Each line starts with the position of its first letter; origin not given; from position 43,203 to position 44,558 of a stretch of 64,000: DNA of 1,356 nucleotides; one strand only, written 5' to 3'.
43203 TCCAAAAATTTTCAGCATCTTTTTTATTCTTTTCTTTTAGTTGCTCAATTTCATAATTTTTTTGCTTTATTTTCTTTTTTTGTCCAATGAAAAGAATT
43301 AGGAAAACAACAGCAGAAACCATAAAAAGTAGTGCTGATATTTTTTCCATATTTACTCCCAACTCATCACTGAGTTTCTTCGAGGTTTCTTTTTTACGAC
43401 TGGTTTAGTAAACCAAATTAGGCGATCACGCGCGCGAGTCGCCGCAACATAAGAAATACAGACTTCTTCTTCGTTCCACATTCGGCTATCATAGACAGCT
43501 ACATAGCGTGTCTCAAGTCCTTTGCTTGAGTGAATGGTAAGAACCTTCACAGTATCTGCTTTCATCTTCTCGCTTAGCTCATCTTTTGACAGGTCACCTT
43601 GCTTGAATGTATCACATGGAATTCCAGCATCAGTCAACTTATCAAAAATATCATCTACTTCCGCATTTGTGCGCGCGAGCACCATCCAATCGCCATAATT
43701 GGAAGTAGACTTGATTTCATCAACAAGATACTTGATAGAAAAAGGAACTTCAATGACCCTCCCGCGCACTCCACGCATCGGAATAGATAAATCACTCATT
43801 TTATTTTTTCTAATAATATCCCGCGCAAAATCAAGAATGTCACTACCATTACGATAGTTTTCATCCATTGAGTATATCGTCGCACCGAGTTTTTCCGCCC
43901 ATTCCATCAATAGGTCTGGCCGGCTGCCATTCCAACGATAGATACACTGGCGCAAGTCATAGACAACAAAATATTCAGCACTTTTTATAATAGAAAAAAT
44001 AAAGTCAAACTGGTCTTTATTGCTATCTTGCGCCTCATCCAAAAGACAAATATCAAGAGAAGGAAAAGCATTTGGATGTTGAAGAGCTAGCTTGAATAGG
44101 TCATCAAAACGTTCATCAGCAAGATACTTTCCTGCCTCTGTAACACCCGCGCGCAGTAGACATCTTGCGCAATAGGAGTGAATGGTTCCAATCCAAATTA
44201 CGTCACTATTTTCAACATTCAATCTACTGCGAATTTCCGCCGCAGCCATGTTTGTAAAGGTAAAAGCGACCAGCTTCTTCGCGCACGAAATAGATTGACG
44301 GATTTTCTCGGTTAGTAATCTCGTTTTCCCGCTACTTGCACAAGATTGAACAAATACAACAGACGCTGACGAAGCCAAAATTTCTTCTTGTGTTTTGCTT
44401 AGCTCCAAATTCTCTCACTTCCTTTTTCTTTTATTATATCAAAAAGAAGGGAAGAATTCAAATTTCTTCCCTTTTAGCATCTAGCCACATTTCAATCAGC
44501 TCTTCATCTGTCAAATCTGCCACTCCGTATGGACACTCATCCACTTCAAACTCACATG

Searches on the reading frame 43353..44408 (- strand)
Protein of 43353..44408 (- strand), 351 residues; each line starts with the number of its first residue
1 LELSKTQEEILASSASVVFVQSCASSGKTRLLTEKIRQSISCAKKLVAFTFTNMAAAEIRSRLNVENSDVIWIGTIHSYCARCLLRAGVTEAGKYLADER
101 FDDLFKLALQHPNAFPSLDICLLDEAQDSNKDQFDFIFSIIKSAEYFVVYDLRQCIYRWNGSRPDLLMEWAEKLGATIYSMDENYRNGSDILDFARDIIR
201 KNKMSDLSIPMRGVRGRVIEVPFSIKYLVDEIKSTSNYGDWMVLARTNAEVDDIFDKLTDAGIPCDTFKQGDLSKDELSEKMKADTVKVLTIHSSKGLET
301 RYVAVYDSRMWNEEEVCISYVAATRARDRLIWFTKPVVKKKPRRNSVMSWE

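Call 77: search_protein_families(library=pfam, proteins=[window:43353-44408:-], max_evalue=0.01)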
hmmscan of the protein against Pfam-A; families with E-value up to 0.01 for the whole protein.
window:43353-44408:- (351 aa): 7 families
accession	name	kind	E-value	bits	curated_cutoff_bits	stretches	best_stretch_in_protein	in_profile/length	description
PF00580.27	UvrD-helicase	-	1.2e-25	91.2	23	2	4-88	2-94/271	UvrD/REP helicase N-terminal domain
PF13361.12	UvrD_C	-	4.4e-14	53.1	25.6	2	272-331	272-344/350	UvrD-like helicase C-terminal domain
PF13245.12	AAA_19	-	6.4e-10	39.8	25.1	1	7-158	1-132/134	AAA domain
PF13538.12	UvrD_C_2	-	1.7e-06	28.3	27.4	1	289-331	4-50/52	UvrD-like helicase C-terminal domain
PF01443.25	Viral_helicase1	-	0.00022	21.6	21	0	278-332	168-226/228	Viral superfamily 1 RNA helicase core domain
PF09848.15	SLFN-g3_helicase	-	0.00029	20.7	24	1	94-306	56-289/354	Schlafen group 3, DNA/RNA helicase domain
PF13604.12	AAA_30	-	0.0013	18.9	27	1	8-146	11-117/191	AAA domain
